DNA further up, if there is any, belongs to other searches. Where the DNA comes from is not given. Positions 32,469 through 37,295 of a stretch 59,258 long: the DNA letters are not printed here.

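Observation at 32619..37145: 1508-aa HdrA polyprotein with an inserted GltD/NfnB-type NAD(P)H module and a second HdrA unit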

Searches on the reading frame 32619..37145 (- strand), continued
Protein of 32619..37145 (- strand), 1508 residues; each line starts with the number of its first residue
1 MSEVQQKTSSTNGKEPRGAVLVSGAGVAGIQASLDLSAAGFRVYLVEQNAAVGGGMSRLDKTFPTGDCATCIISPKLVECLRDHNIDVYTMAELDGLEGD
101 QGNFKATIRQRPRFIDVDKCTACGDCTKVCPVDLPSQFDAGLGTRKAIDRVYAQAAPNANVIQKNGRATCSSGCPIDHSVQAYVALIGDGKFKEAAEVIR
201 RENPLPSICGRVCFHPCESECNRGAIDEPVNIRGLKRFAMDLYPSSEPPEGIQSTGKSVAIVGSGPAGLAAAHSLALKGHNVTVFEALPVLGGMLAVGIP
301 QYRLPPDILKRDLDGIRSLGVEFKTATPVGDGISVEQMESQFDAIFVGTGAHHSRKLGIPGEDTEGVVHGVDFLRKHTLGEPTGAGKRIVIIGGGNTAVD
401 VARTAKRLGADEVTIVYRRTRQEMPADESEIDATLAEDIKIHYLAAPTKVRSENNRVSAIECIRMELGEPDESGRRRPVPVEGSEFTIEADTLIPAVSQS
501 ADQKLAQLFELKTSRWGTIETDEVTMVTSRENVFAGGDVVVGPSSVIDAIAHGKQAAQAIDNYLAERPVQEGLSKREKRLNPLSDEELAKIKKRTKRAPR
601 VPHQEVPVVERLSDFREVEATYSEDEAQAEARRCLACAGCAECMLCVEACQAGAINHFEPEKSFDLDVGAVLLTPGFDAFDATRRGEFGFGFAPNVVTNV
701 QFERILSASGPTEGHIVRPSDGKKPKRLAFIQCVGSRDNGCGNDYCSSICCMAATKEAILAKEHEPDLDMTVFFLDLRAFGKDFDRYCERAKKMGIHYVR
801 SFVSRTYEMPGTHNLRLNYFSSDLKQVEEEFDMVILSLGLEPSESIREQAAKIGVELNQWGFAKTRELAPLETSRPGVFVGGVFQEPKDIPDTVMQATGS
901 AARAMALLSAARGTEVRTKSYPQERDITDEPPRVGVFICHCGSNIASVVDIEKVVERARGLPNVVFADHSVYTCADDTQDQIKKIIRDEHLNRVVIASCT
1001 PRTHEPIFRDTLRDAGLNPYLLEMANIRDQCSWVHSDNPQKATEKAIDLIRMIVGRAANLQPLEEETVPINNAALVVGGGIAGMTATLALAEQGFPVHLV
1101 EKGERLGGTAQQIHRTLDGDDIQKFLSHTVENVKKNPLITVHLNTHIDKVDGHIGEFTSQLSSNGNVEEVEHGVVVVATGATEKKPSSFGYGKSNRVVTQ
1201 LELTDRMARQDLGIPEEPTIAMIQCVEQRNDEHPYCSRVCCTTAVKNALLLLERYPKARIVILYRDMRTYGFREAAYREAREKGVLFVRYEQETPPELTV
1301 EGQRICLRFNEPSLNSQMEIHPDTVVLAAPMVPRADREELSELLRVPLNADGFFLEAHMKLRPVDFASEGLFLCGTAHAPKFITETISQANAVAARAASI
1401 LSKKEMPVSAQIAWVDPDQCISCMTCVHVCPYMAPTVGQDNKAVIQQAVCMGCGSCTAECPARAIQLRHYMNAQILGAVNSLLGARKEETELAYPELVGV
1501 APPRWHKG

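Call 16: find_related_loci(query=window:32619-37145:-, collection=genome_contigs, flank=10000)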
Query window:32619-37145:- (1508 aa) in genome_contigs; peptide patterns used: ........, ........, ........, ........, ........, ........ (x = any residue, [..] = any of these).
63 stretches matched a pattern; 34 encode a relative of the query (tblastn E <= 1e-3); 34 distinct loci.
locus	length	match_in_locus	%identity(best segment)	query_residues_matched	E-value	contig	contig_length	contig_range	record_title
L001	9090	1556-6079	73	9-1507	0e+0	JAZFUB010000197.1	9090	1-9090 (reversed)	MAG: Thermoguttaceae bacterium isolate BS2bin.48 BS2bin.48_197, whole genome shotgun sequence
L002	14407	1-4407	72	19-1505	0e+0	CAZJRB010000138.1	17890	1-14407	MAG TPA_asm: uncultured Planctomycetaceae bacterium isolate binchicken_co334_128 genome assembly, contig: NODE_5438_leng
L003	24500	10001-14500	70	9-1508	0e+0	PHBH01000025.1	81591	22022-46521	MAG: Deltaproteobacteria bacterium HGW-Deltaproteobacteria-15 Ig3397_v2_scaffold_252, whole genome shotgun sequence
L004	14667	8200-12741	71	9-1508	0e+0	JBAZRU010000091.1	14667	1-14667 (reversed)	MAG: Candidatus Hydrogenedentales bacterium isolate SO_2017_GW1_155 NODE_15296_length_14667_cov_0.806121_OW334_2017, who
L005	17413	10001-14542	61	8-1506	0e+0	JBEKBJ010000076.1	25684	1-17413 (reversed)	MAG: Candidatus Binatia bacterium isolate SPRUCE 133 SPRUCE_133_76, whole genome shotgun sequence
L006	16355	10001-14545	61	9-1506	0e+0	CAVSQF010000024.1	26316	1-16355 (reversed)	MAG: uncultured delta proteobacterium isolate MFD01476.bin.1.163 genome assembly, contig: contig_27949, whole genome sho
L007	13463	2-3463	69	21-1508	0e+0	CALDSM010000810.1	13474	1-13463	MAG TPA_asm: uncultured bacterium isolate SRR3330204_bin.145_CONCOCT_v1.1_MAG genome assembly, contig: ERZ724078.3164, w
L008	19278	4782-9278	71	9-1508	0e+0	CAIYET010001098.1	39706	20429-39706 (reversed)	MAG: Candidatus Hydrogenedentes bacterium isolate MJ-time_bin-1056 genome assembly, contig: bin-1056:1098/1133, whole ge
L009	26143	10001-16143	75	9-1505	0e+0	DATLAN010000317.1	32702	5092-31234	MAG TPA_asm: Thermoguttaceae bacterium isolate SMAG_U14272 k141_3319700, whole genome shotgun sequence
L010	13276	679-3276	73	19-1506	0e+0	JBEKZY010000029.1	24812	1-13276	MAG: Thermoguttaceae bacterium isolate SPRUCE 80 SPRUCE_80_29, whole genome shotgun sequence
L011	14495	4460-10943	73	1-1508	0e+0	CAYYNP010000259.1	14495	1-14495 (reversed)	MAG TPA_asm: uncultured Planctomycetaceae bacterium isolate SRP077602_co5_509 genome assembly, contig: NODE_19103_length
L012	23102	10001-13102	72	4-1508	0e+0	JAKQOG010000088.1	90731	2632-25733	MAG: Candidatus Hydrogenedentota bacterium isolate USDV_metabat.86 k141_1137055, whole genome shotgun sequence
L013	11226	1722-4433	70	17-1505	0e+0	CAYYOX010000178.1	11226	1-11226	MAG TPA_asm: uncultured Planctomycetaceae bacterium isolate SRP179991_co3_33 genome assembly, contig: NODE_1529_length_1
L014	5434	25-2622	71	19-1506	0e+0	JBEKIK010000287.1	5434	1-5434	MAG: Thermoguttaceae bacterium isolate SPRUCE 299 SPRUCE_299_287, whole genome shotgun sequence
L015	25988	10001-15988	73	16-1506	0e+0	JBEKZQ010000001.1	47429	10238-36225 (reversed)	MAG: Thermoguttaceae bacterium isolate SPRUCE 73 SPRUCE_73_1, whole genome shotgun sequence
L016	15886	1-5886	69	19-1508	0e+0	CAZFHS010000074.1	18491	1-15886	MAG TPA_asm: uncultured Gemmatimonadaceae bacterium isolate binchicken_co97_465 genome assembly, contig: NODE_12297_leng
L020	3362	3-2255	70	19-1508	0e+0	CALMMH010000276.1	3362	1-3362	MAG TPA_asm: uncultured Phycisphaerales bacterium isolate SRR6284162_bin.47_CONCOCT_v1.1_MAG genome assembly, contig: ER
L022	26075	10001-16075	72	14-1507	0e+0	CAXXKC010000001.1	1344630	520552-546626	MAG: Thermoguttaceae bacterium isolate 5b24180d-8fb2-49eb-a4f7-d23e2dbf3f86 genome assembly, contig: contig_1, whole gen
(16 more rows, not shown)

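Call 22: search_protein_families(library=pfam, proteins=[L022:9872-10864:+, L022:10861-12624:+, L022:12674-16081:+, L012:10001-13111:+], max_evalue=0.00001)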
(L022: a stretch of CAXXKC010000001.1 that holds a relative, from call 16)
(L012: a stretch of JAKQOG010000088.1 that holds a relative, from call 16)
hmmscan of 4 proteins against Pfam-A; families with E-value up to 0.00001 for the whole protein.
L022:9872-10864:+ (330 aa): 2 families
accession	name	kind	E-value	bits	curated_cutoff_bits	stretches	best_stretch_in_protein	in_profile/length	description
PF01257.25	2Fe-2S_thioredx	-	8.7e-40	136.4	24.8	1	187-329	2-144/145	Thioredoxin-like [2Fe-2S] ferredoxin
PF12831.13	FAD_oxidored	-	1.6e-07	31.5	27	1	50-87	2-39/416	FAD dependent oxidoreductase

L022:10861-12624:+ (587 aa): 3 families
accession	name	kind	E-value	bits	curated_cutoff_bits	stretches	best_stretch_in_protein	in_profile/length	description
PF01512.22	Complex1_51K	-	1.7e-47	161.5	31.2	1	200-368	3-148/150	Nuo51 FMN-binding domain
PF10589.14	NADH_4Fe-4S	-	5.4e-31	106.8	23.5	1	480-564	1-85/85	NADH-ubiquinone oxidoreductase-F iron-sulfur binding region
PF10531.15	SLBB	-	2.8e-06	27.5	27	1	396-440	5-52/55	SLBB domain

L022:12674-16081:+ (1135 aa): 14 families
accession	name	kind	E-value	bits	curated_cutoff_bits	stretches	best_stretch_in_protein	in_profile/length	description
PF13510.11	Fer2_4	-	2.9e-18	66.1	22.8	1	32-109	3-81/82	2Fe-2S iron-sulfur cluster binding domain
PF00037.32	Fer4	-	1.4e-17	63.1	21.1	1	1039-1059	2-22/24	4Fe-4S binding domain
PF07992.20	Pyr_redox_2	-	2e-15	57.4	26.1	1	701-818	4-121/291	Pyridine nucleotide-disulphide oxidoreductase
PF12838.12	Fer4_7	-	3.4e-15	56.7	27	1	154-210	1-52/52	4Fe-4S dicluster domain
PF13484.11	Fer4_16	-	3.6e-12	47.3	30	0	195-219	1-27/66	4Fe-4S double cluster binding domain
PF14697.11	Fer4_21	-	4.8e-11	43.1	35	1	1038-1092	1-59/59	4Fe-4S dicluster domain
PF12797.12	Fer4_2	-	1e-10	41.3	24.5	0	1039-1057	4-22/22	4Fe-4S binding domain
PF12837.12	Fer4_6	-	1.3e-09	38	25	0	1040-1059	4-23/24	4Fe-4S binding domain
PF13450.12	NAD_binding_8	-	6.4e-09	36.4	21.9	1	702-740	1-39/68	NAD(P)-binding Rossmann-like domain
PF00890.30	FAD_binding_2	-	8.1e-09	35.6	20.4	1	701-780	3-91/414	FAD binding domain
PF12831.13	FAD_oxidored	-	9.5e-09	35.5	27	1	701-747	3-50/416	FAD dependent oxidoreductase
PF13187.11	Fer4_9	-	1.1e-08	35.4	27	1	1044-1090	1-52/52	4Fe-4S dicluster domain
PF13237.11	Fer4_10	-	2e-08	34.5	25.5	1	1039-1086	3-53/53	4Fe-4S dicluster domain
PF01266.30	DAO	-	3.4e-06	27.2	27.9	1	701-735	3-38/353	FAD dependent oxidoreductase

L012:10001-13111:+ (1036 aa): 18 families
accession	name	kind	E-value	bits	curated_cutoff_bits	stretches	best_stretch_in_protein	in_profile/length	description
PF07992.20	Pyr_redox_2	-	1.7e-23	83.9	26.1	1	602-740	4-142/291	Pyridine nucleotide-disulphide oxidoreductase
PF00037.32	Fer4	-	2.2e-19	68.9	21.1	1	938-959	2-23/24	4Fe-4S binding domain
PF12838.12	Fer4_7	-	1.2e-14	54.9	27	1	943-988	1-52/52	4Fe-4S dicluster domain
PF12831.13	FAD_oxidored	-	1.8e-14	54.3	27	1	602-637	3-38/416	FAD dependent oxidoreductase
PF12797.12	Fer4_2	-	2.4e-13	49.5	24.5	0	937-956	3-22/22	4Fe-4S binding domain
PF13237.11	Fer4_10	-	3.3e-13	49.8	25.5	2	938-985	3-53/53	4Fe-4S dicluster domain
PF13450.12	NAD_binding_8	-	3e-12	47.1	21.9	1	603-640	1-38/68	NAD(P)-binding Rossmann-like domain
PF13187.11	Fer4_9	-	3.5e-12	46.6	27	2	943-989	1-52/52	4Fe-4S dicluster domain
PF13484.11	Fer4_16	-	1.4e-11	45.4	30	0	974-996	2-25/66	4Fe-4S double cluster binding domain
PF00890.30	FAD_binding_2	-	3.7e-11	43.3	20.4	1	602-637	3-38/414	FAD binding domain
PF12837.12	Fer4_6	-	2e-09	37.4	25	0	939-959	4-24/24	4Fe-4S binding domain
PF14697.11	Fer4_21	-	8.1e-09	35.9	35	1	937-991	1-59/59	4Fe-4S dicluster domain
PF01946.23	Thi4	-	2.1e-08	34.1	26.2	0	601-637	20-57/235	Thi4 family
PF01266.30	DAO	-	2.2e-08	34.5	27.9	1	602-638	3-40/353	FAD dependent oxidoreductase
PF13183.11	Fer4_8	-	4.1e-08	34.1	27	1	114-179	2-67/68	4Fe-4S dicluster domain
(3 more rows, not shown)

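Call 46: list_cluster_members(proteins=[P0001, P0121, P0003])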
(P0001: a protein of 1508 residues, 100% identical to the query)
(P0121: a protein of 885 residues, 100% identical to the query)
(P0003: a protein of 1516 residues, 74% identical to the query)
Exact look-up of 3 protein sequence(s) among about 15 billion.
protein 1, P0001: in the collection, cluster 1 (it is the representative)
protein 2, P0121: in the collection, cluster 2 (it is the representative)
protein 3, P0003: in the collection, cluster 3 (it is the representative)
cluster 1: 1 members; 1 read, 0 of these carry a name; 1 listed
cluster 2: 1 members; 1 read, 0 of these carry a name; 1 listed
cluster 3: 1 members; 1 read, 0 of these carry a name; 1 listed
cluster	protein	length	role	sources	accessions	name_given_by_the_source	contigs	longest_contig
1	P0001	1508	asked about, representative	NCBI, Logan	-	-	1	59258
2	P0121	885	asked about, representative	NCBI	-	-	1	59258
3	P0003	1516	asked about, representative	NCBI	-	-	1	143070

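Call 47: find_encoding_contigs(protein=P0001, flank=10000, max_places=3)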
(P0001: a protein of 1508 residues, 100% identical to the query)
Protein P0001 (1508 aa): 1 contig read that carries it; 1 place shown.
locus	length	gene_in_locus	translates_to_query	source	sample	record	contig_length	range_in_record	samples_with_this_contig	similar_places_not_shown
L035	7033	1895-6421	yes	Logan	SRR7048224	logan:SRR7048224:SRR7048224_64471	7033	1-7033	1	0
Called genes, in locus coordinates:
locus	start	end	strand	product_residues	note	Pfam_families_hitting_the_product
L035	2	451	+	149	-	?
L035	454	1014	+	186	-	PF13183:Fer4_8, PF13187:Fer4_9, PF13534:Fer4_17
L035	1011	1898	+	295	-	PF02754:CCG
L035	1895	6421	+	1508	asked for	PF14691:Fer4_20, PF07992:Pyr_redox_2, PF12831:FAD_oxidored (weak), PF13450:NAD_binding_8, PF13738:Pyr_redox_3, PF07992:Pyr_redox_2, PF13450:NAD_binding_8, PF13237:Fer4_10, +17 more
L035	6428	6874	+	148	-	PF02662:FlpD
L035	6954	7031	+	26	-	?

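Call 48: find_homologous_proteins(query=L022:9872-10864:+, max_evalue=1e-20)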
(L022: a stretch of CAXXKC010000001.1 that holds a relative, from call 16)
Query L022:9872-10864:+ (330 aa): 3940 proteins with E <= 1e-20 among 7915 candidates; the best 120 are listed.
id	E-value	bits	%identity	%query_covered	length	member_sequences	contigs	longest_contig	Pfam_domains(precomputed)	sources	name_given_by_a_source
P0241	6.0e-205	698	99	93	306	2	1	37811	PF00037.33,PF01257.26,PF12831.14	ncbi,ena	-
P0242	2.3e-177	607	86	93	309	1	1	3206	PF00070.34,PF00037.33,PF01257.26,PF13237.12,PF12831.14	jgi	jgi:NADH:ubiquinone oxidoreductase subunit E/NAD-dependent dihydropyrimidine dehydrogenase PreA subu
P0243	1.3e-171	588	86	88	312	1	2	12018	PF01257.26,PF12831.14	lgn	-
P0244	1.4e-168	578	83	87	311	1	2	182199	PF01257.26,PF12831.14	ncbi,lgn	-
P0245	1.5e-168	578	83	87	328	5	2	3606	PF00037.33,PF01257.26,PF12831.14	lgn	-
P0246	1.4e-166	572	82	89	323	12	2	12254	PF00037.33,PF01257.26,PF12831.14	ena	-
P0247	1.6e-166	571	81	93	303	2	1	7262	PF01257.26,PF12831.14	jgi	jgi:NADH:ubiquinone oxidoreductase subunit E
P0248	1.9e-165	568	84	89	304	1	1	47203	PF01257.26,PF12831.14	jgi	-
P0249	1.4e-164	565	80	92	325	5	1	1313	PF01257.26,PF12831.14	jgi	-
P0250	1.4e-164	565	79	93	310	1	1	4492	PF01257.26,PF12831.14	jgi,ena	-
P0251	2.0e-164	565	83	87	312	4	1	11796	PF00037.33,PF01257.26,PF12831.14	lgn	-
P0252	4.7e-164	563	80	87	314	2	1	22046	PF01257.26,PF12831.14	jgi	jgi:NADH:ubiquinone oxidoreductase subunit E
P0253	1.3e-162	559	81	87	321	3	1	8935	PF00037.33,PF01257.26,PF12831.14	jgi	-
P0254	1.9e-162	558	81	86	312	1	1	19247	PF00037.33,PF01257.26,PF12831.14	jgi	jgi:NADH:ubiquinone oxidoreductase subunit E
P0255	2.9e-162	557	79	90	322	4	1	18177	PF00037.33,PF01257.26,PF12831.14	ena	-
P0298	1.6e-155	535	76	93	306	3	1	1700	PF01257.26,PF12831.14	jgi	jgi:NADH:ubiquinone oxidoreductase subunit E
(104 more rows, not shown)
